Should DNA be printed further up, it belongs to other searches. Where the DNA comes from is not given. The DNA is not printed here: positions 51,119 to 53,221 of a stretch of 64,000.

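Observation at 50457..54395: rsmA-OMP-lipoprotein-methyltransferase module with stop/start overlaps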

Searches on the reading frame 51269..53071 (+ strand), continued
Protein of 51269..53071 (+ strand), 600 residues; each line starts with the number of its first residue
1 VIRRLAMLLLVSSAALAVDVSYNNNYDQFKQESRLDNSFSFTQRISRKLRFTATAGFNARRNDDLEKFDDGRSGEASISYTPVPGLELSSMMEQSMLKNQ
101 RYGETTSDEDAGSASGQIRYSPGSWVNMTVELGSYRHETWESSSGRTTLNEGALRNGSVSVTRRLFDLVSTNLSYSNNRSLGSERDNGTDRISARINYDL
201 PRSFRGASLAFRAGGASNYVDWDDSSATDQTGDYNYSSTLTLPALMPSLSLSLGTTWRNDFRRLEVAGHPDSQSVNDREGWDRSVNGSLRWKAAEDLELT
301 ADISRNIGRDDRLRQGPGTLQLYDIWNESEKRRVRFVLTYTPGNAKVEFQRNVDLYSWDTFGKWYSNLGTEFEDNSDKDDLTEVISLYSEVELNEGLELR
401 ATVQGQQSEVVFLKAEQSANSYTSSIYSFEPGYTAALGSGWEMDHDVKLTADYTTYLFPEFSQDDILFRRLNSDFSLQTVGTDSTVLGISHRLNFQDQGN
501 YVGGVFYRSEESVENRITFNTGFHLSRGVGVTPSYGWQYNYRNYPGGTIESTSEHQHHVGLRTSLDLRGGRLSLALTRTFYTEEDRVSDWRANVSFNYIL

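Call 75: fold_search(model_id=the predicted structure, library=pdb)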
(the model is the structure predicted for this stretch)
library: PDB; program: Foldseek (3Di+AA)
matches with E <= 10: 744; with E <= 0.001: 132
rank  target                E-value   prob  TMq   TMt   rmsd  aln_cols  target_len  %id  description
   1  6r2q_B                2.4e-07  1.00  0.38  0.36   9.6       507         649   12  Structure of the Mtr complex (released 2020-04-22)
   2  1nqg                  2.5e-07  1.00  0.33  0.34  15.1       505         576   10  OUTER MEMBRANE COBALAMIN TRANSPORTER (BTUB) FROM E. COLI, WITH BOUND CALCIUM (released 2003-04-29)
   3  8s34_A                6.9e-07  1.00  0.26  0.24  20.3       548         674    9  Ferric-mycobactin receptor (FemA) in complex with aeruginic acid (released 2025-02-26)
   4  1nqf                  7.9e-07  1.00  0.31  0.33  15.0       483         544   10  OUTER MEMBRANE COBALAMIN TRANSPORTER (BTUB) FROM E. COLI, METHIONINE SUBSTIUTION CONSTRUCT FOR SE-MET SAD PHASING (released 2003-04-29)
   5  9ex3_A                1.1e-06  1.00  0.25  0.23  20.7       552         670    9  Ferric-mycobactin receptor (FemA) in complex with dihydroaeruginoic acid (released 2025-02-26)
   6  2hdf                  1.5e-06  1.00  0.30  0.31  16.8       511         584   10  Crystal structure of the Colicin I receptor Cir from E.coli (released 2007-05-08)
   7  5fr8_A                2.3e-06  1.00  0.26  0.22  20.7       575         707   10  Crystal structure of the siderophore receptor PirA from Acinetobacter baumannii (released 2016-05-11)
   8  1nqe                  2.4e-06  1.00  0.31  0.34  13.9       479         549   10  OUTER MEMBRANE COBALAMIN TRANSPORTER (BTUB) FROM E. COLI (released 2003-04-29)
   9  3qlb_A                2.9e-06  1.00  0.22  0.20  16.9       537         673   11  Enantiopyochelin outer membrane TonB-dependent transporter from Pseudomonas fluorescens bound to the ferri-enantiopyoc (released 2011-12-07)
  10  3rgn                  3.3e-06  1.00  0.29  0.32  15.3       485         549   10  Crystal structure of spin-labeled BtuB W371R1 (released 2011-10-26)
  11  2guf                  4.0e-06  1.00  0.29  0.31  15.3       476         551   11  In meso crystal structure of the cobalamin transporter, BtuB (released 2006-12-05)
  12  3m8b                  4.1e-06  1.00  0.31  0.34  15.1       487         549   10  Crystal structure of spin-labeled BtuB V10R1 in the apo state (released 2010-09-15)
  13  9dhe                  6.3e-06  1.00  0.32  0.31  17.6       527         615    9  The crystal structure on the heme/hemoglobin transporter ChuA, in complex with heme (released 2025-05-21)
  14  6r1f                  6.6e-06  1.00  0.27  0.24  21.1       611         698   10  Crystal structure of the ferric enterobactin receptor mutant R480A from Pseudomonas aeruginosa (PfeA) in complex with en (released 2019-04-10)
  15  3rgm                  8.3e-06  1.00  0.31  0.34  15.2       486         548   10  Crystal structure of spin-labeled BtuB T156R1 (released 2011-10-26)
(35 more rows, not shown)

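Call 79: search_protein_families(library=pfam, alignment_id=A4, max_evalue=10)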
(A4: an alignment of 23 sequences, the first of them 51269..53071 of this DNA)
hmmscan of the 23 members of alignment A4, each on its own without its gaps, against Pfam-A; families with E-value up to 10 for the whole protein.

A. member 1, window:51269-53071:+ (600 aa): 0 families

B. families by the number of members that match (of 23 scanned): 18 families
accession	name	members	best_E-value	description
PF13505.12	OMP_b-brl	6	1.4e-07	Outer membrane protein beta-barrel domain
PF13609.12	Porin_4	2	0.0058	Gram-negative porin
PF13205.12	Big_5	2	0.041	Bacterial Ig-like domain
PF19089.6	DUF5777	1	6.8e-09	Membrane bound beta barrel domain (DUF5777)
PF10677.15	DUF2490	1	0.00019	Protein of unknown function (DUF2490)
PF13557.12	Phenol_MetA_deg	1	0.0046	Putative MetA-pathway of phenol degradation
PF00868.26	Transglut_N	1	0.0072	Transglutaminase family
PF25094.1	R3H_PUS7L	1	0.013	PUS7L R3H domain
PF07642.17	BBP2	1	0.014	Putative beta-barrel porin-2, OmpL-like. bbp2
PF20148.4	DUF6531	1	0.047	Domain of unknown function (DUF6531)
PF02707.21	MOSP_N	1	0.074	Major Outer Sheath Protein N-terminal region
PF11854.14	MtrB_PioB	1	0.11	Putative outer membrane beta-barrel porin, MtrB/PioB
PF15958.10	DUF4761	1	0.12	Domain of unknown function (DUF4761)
PF21827.1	New_glue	1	0.14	New glue protein family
PF04357.19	TamB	1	0.17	TamB, inner membrane protein subunit of TAM complex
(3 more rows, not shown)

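Call 89: find_related_loci(query=A9, collection=metagenome_contigs, flank=6000)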
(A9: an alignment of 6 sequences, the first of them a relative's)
Query A9 (668 aa) in metagenome_contigs; peptide patterns used: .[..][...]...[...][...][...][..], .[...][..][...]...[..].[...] (x = any residue, [..] = any of these).
200 stretches matched a pattern; 28 encode a relative of the query (tblastn E <= 1e-3); 28 distinct loci.
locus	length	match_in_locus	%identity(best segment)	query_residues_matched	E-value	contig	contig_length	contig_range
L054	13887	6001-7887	72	1-668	0e+0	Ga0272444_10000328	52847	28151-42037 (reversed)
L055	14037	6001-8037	70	1-668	0e+0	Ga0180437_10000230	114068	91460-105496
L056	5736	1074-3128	41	3-668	7e-169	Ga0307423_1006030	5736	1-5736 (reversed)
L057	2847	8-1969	41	28-668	2e-176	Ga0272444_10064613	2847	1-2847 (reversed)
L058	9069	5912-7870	40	1-668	1e-157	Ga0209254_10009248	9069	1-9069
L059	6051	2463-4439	39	1-668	2e-156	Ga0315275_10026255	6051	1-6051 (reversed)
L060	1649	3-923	72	362-668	5e-168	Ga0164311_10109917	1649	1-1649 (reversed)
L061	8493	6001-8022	38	10-668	2e-153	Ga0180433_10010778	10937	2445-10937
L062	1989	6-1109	46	299-668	4e-119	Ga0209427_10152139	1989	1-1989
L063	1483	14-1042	43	326-668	2e-97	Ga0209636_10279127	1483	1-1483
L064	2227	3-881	47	380-668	5e-85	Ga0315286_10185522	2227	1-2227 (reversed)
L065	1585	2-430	79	526-668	1e-77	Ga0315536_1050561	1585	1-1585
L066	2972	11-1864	25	29-668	3e-60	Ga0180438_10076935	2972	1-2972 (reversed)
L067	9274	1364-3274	26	10-668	2e-57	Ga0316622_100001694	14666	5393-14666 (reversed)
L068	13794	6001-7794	24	64-668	1e-52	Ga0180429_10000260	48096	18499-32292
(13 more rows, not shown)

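Call 93: list_cluster_members(proteins=[P0061, P0063, P0064, P0069, P0071, P0072, P0080, P0088, P0092, P0111])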
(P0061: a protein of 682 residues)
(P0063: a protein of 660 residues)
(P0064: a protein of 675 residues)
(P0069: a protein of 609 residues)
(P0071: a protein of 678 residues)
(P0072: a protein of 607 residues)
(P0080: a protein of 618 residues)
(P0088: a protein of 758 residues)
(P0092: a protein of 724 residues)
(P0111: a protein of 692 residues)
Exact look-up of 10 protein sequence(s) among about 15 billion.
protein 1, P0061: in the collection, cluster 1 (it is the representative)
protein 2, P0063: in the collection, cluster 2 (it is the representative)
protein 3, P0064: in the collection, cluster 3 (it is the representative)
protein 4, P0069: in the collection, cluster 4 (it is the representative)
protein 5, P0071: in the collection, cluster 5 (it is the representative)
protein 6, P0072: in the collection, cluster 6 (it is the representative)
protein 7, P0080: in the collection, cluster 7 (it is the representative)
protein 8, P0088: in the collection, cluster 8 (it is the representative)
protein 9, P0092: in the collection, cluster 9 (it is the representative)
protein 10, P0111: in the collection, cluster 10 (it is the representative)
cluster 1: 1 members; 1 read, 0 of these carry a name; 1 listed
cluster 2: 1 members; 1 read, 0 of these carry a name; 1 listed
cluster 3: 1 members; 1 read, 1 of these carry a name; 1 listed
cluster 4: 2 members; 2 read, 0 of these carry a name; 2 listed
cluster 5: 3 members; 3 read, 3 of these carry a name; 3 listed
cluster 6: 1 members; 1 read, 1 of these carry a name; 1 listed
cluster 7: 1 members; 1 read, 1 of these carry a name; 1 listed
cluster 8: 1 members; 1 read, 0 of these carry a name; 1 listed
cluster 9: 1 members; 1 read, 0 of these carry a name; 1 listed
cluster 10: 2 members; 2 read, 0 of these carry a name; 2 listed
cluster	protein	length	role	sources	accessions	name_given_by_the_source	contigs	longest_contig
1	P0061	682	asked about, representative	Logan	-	-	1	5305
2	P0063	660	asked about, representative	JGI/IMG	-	-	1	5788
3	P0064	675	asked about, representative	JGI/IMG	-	hypothetical protein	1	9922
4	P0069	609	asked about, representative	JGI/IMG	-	-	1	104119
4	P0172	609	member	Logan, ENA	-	-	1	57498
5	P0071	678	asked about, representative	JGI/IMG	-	hypothetical protein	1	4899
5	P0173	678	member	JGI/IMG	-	hypothetical protein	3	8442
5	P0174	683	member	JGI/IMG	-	hypothetical protein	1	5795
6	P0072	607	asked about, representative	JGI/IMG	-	hypothetical protein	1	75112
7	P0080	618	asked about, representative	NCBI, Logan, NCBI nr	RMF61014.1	MAG: hypothetical protein D6748_02690 [Calditrichaeota bacterium] | MAG: hypothetical protein D6748_02690 [Calditrichota bacterium]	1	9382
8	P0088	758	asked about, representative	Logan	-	-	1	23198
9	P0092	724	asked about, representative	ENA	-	-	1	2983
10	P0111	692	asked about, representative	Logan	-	-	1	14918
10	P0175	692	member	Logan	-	-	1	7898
